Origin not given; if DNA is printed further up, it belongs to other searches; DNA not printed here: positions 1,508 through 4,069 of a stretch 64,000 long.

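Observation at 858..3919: Phage-encoded J-domain protein plus a ClpA-like unfoldase with a ClpP-docking loop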

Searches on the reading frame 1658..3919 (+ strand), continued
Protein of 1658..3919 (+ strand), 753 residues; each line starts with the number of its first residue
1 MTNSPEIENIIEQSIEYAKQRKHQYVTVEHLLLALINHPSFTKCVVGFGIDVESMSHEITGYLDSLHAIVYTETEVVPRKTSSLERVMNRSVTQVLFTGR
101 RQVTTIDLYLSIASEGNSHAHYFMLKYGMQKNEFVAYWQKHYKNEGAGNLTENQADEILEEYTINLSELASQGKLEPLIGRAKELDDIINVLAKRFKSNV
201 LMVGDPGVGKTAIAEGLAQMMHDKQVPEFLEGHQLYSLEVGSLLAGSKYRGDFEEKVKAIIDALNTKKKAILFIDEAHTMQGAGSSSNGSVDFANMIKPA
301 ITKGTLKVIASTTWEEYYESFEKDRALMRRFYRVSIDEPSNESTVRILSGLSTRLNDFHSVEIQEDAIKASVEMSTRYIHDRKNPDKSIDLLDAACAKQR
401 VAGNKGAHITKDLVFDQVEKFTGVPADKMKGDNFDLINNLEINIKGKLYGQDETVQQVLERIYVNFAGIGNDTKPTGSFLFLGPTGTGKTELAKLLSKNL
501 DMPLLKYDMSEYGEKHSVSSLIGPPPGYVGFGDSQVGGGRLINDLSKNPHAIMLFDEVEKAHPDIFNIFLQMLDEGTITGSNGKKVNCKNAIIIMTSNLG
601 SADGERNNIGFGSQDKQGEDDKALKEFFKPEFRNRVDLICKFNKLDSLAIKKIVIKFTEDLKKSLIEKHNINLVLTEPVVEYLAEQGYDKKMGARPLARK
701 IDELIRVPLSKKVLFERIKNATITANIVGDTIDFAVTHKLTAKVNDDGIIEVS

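Call 16: search_solved_structures(query=window:1658-3919:+, show_alignments=2, max_evalue=1e-50)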
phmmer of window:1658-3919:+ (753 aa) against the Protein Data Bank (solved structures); distinct sequences matched with E-value up to 1e-50: 48.
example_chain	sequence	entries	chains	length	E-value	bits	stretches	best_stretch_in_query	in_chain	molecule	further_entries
1ksf_X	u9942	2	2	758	3.3e-179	601.1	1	6-719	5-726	ATP-DEPENDENT CLP PROTEASE ATP-BINDING SUBUNIT CLPA | ClpA protein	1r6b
6w1z_A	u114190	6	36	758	6e-179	600.2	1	6-719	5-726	ATP-dependent Clp protease ATP-binding subunit ClpA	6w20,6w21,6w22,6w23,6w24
7uiv_A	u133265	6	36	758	1.5e-178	598.9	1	6-719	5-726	ATP-dependent Clp protease ATP-binding subunit ClpA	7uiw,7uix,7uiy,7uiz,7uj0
6uqe_A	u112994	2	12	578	1.2e-158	533.1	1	159-718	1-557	ATP-dependent Clp protease ATP-binding subunit ClpA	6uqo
1qvr_A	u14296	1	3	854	1.1e-144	487.1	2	157-403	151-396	ClpB protein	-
3j3s_A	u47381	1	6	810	2.7e-140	472.5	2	12-403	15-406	Negative regulator of genetic competence ClpC/MecB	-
3j3t_A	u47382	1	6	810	2.8e-140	472.4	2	12-403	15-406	Negative regulator of genetic competence ClpC/MecB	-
7abr_A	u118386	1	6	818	1.1e-139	470.5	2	12-403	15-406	Negative regulator of genetic competence ClpC/MecB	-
3j3r_A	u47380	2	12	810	1.6e-139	469.9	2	12-403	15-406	Negative regulator of genetic competence ClpC/MecB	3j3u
5ofo_C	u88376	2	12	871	1.7e-139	469.9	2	20-401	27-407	Chaperone protein ClpB,ATP-dependent Clp protease ATP-binding subunit ClpA,Chaperone prote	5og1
6em8_A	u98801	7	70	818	1.2e-138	467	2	9-425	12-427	ATP-dependent Clp protease ATP-binding subunit ClpC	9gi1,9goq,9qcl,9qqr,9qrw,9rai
6em9_A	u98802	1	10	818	1.2e-138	467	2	9-425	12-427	ATP-dependent Clp protease ATP-binding subunit ClpC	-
6oax_C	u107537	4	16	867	8.9e-135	454.2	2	20-401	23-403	Hyperactive disaggregase ClpB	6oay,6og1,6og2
6og3_E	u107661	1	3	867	8.9e-135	454.2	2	20-401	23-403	Hyperactive disaggregase ClpB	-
4d2q_A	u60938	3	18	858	1.3e-134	453.7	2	20-401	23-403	CLPB | CHAPERONE PROTEIN CLPB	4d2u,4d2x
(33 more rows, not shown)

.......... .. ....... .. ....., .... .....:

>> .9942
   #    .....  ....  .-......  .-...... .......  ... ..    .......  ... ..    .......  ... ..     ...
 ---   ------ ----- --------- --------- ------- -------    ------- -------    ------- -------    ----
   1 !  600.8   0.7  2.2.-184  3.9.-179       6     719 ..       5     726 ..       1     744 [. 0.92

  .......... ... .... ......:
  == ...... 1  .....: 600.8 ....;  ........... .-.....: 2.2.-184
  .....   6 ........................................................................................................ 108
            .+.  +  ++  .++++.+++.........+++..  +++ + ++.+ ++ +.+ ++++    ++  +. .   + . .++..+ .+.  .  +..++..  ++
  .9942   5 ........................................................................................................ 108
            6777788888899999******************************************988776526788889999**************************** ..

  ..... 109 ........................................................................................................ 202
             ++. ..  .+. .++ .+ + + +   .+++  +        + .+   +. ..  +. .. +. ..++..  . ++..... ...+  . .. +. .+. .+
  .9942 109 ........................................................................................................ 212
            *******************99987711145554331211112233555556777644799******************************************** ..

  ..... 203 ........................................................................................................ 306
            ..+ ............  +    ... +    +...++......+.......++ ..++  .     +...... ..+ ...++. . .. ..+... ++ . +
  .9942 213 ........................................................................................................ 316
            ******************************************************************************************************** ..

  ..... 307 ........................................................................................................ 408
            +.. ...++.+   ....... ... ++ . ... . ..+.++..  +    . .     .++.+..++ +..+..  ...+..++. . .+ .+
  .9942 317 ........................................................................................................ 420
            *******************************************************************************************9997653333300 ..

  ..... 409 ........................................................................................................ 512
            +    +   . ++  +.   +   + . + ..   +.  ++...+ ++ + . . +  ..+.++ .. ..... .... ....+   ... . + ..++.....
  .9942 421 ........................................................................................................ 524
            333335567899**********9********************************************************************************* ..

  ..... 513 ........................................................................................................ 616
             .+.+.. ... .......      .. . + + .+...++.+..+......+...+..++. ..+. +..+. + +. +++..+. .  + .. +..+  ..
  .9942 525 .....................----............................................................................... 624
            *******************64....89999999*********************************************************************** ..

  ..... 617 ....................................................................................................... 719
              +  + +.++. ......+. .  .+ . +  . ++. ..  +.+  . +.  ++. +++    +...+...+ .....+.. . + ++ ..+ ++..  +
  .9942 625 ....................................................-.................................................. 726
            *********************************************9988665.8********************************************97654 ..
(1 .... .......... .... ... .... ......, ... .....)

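Call 19: find_related_loci(query=window:1658-3919:+, collection=viral_contigs, flank=6000)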
Query window:1658-3919:+ (753 aa) in viral_contigs; peptide patterns used: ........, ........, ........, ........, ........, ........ (x = any residue, [..] = any of these).
334 stretches matched a pattern; 333 encode a relative of the query (tblastn E <= 1e-3); the best 80 are kept; 80 distinct loci.
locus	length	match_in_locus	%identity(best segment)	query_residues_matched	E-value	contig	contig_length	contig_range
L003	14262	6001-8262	88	1-753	0e+0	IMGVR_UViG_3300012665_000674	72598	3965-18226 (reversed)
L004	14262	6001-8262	88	1-753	0e+0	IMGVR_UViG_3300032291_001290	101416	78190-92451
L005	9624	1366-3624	86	1-753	0e+0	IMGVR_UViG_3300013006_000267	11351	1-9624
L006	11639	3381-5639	85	1-753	0e+0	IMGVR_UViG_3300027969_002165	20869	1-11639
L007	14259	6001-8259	86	1-753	0e+0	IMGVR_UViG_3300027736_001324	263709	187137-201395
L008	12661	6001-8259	86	1-753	0e+0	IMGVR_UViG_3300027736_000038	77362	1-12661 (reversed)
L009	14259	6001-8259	85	1-753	0e+0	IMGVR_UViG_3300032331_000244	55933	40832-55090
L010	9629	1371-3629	86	1-753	0e+0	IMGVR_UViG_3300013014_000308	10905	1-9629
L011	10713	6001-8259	86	1-753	0e+0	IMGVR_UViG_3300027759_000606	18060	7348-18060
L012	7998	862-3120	86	1-753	0e+0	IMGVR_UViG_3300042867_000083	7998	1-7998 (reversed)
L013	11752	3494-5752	85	1-753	0e+0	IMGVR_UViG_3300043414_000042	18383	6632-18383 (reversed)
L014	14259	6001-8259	85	1-753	0e+0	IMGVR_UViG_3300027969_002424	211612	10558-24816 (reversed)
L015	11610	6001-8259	85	1-753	0e+0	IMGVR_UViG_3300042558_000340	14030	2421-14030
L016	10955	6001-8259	85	1-753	0e+0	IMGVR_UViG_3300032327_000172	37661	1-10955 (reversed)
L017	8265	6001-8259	84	1-753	0e+0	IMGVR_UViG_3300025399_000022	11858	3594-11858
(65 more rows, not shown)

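Call 40: get_annotated_region(hit=H31, flank=3000)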
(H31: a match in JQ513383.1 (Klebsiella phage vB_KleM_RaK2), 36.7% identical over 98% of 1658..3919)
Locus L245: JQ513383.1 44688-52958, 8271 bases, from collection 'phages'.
description: Enterobacteria phage vB_KleM-RaK2, complete genome.
organism: Klebsiella phage vB_KleM_RaK2 (NCBI taxid 1147094)
taxonomy: Viruses; Duplodnaviria; Heunggongvirae; Uroviricota; Caudoviricetes; Alcyoneusvirus; Alcyoneusvirus RaK2
host: Klebsiella sp.; source: -; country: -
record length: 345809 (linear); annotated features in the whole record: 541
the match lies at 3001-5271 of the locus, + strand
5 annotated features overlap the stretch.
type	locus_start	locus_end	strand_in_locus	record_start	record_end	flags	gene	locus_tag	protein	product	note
CDS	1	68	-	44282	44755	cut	mutT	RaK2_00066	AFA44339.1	putative MutT/NUDIX hydrolase family protein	similar to Ralstonia phage RSL1 MutT/NUDIX hydrolase family protein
CDS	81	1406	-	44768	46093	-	-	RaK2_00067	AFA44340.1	hypothetical protein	ORF067w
CDS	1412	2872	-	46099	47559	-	-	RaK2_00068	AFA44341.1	hypothetical protein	ORF068w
CDS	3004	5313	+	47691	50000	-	-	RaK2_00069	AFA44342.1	hypothetical protein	ORF069; similar to Gluconacetobacter sp. SXCC-1 ClpA-like protein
CDS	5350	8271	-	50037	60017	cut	-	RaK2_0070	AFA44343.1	hypothetical protein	ORF070w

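Call 41: get_annotated_region(hit=H11, flank=3000)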
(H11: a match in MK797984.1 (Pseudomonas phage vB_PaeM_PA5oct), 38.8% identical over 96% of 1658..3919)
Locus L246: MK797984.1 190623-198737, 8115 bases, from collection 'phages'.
description: Pseudomonas phage vB_PaeM_PA5oct, complete genome.
organism: Pseudomonas phage vB_PaeM_PA5oct (NCBI taxid 2163605)
taxonomy: Viruses; Duplodnaviria; Heunggongvirae; Uroviricota; Caudoviricetes; Arenbergviridae; Wroclawvirus; Wroclawvirus PA5oct
host: -; source: -; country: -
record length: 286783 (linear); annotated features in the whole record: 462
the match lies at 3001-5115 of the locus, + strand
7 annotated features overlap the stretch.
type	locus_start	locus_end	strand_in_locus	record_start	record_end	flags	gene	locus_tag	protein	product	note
CDS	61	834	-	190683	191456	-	-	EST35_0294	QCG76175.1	phosphate starvation-inducible protein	Phosphate starvation-inducible protein PhoH, predicted ATPase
CDS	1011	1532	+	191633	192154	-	-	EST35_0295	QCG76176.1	structural protein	ESI-MS/MS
CDS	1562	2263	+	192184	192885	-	-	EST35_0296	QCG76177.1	hypothetical protein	-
CDS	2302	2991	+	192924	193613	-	-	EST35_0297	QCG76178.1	chaperone protein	chaperone protein DnaJ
CDS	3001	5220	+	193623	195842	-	-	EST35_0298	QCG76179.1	ATP-dependent Clp protease ATP-binding subunit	ATP-dependent Clp protease ATP-binding subunit ClpA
CDS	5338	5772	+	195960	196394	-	-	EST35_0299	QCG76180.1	structural protein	ESI-MS/MS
CDS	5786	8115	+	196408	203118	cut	-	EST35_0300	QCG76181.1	structural protein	ESI-MS/MS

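Call 42: get_annotated_region(hit=H35, flank=3000)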
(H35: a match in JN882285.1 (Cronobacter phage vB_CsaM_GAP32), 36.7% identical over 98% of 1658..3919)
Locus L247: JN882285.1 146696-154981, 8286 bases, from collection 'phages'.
description: Cronobacter phage vB_CsaM_GAP32, complete genome.
organism: Cronobacter phage vB_CsaM_GAP32 (NCBI taxid 1141136)
taxonomy: Viruses; Duplodnaviria; Heunggongvirae; Uroviricota; Caudoviricetes; Mimasvirus; Mimasvirus GAP32
host: Cronobacter sakazakii; source: -; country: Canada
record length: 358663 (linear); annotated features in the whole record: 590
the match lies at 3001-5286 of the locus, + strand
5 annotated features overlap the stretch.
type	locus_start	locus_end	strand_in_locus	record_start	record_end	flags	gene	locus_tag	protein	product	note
CDS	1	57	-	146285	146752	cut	-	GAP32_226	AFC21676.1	MutT/NUDIX hydrolase family protein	similar to YP_001949983.1 MutT/NUDIX hydrolase family protein [Ralstonia phage RSL1]; PF00293.1 NUDIX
CDS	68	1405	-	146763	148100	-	-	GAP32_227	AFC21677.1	tail sheath stabilizer and completion protein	similar to YP_003969298.1 tail sheath stabilizer and completion protein [Aeromonas phage phiAS5]; PB006635 Pfam-B_6635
CDS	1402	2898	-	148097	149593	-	-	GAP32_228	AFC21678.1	hypothetical protein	-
CDS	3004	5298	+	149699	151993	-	-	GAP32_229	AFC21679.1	ATP-dependent Clp protease ATP-binding subunit clpA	similar to YP_004474389.1 ATP-dependent Clp protease, ATP-binding subunit clpA [Pseudomonas fulva 12-X]; PB001281 ...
CDS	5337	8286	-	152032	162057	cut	-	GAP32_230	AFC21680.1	hypothetical protein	-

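Call 43: get_annotated_region(hit=H34, flank=3000)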
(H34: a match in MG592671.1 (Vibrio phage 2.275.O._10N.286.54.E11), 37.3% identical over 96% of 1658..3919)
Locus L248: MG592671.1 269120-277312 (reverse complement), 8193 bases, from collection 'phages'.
description: Vibrio phage 2.275.O._10N.286.54.E11, partial genome.
organism: Vibrio phage 2.275.O._10N.286.54.E11 (NCBI taxid 1881285)
taxonomy: Viruses; Duplodnaviria; Heunggongvirae; Uroviricota; Caudoviricetes
host: Vibrio cyclitrophicus; source: iron chloride precipitation of 0.2um-filtered seawater, resuspended in oxalate solution; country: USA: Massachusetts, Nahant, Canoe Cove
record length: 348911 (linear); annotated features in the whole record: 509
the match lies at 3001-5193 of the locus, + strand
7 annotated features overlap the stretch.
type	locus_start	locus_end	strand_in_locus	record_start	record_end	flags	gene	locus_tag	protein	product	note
CDS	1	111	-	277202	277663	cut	-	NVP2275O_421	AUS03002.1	NUDIX domain protein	NVP2275O_421; tara_best_match:OM-RGC.v1.025162682; cvp_best_match:RF_PEP_414087144; InterPro:IPR020084; pfam:PF00293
CDS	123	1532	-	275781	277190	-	-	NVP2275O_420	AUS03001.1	tail sheath stabilizer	NVP2275O_420; tara_best_match:OM-RGC.v1.004244195; cvp_best_match:RF_PEP_414087145; InterPro:IPR031997; VirFam ...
CDS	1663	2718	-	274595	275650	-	-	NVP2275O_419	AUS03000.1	hypothetical protein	NVP2275O_419; cvp_best_match:NCBI_PEP_441462932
CDS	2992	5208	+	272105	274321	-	-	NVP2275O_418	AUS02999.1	ATP-dependent Clp protease ATP-binding subunit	NVP2275O_418; aclame_best_match:protein:proph:184574; tara_best_match:OM-RGC.v1.000480541; ...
CDS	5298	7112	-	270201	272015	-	-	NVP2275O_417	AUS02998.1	parallel beta-helix repeat protein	NVP2275O_417; InterPro:IPR006626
CDS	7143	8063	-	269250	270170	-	-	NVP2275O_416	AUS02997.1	hypothetical protein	NVP2275O_416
CDS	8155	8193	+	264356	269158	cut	-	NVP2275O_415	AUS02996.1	hypothetical protein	NVP2275O_415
